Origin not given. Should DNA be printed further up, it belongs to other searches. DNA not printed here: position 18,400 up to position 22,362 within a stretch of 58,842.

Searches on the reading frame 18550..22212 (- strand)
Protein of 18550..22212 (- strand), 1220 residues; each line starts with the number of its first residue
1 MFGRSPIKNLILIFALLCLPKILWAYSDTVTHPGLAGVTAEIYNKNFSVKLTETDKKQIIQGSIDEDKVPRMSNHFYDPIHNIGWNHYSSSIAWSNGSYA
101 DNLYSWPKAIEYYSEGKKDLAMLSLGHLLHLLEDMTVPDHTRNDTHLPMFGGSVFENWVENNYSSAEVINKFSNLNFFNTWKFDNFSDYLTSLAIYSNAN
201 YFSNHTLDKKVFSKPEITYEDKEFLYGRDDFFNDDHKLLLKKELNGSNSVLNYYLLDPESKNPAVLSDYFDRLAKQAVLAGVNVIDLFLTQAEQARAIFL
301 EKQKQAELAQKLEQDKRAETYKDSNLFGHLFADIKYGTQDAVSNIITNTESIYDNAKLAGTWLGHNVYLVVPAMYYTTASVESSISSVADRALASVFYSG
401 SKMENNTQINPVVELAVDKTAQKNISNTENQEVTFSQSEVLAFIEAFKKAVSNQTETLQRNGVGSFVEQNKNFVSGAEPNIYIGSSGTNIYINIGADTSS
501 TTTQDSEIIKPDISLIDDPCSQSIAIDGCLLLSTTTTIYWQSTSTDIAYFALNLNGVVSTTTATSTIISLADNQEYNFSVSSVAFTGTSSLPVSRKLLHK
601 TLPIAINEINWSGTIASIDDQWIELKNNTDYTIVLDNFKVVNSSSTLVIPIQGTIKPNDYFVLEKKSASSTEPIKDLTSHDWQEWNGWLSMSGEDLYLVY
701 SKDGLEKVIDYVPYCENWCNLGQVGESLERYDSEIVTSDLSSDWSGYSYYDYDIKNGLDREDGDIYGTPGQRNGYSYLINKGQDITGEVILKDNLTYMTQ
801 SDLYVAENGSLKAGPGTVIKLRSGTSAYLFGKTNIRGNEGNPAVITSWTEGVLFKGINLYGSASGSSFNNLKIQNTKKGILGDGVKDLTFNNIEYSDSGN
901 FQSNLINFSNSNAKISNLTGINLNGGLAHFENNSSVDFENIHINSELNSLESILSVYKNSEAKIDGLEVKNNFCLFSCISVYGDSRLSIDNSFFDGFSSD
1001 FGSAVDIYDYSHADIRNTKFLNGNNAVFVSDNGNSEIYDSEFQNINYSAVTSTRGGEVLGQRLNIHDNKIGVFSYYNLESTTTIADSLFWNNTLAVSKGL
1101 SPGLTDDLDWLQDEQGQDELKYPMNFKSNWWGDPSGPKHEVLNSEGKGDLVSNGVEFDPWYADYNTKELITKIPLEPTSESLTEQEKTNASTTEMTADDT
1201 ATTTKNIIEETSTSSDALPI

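Call 13: search_protein_families(library=pfam, proteins=[window:18550-22212:-], max_evalue=0.001)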
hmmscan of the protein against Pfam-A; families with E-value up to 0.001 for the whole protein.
window:18550-22212:- (1220 aa): 1 family
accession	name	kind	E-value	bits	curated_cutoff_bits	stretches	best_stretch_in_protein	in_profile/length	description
PF00932.25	LTD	-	3.2e-07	31.1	34.3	1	603-710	7-103/109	Lamin Tail Domain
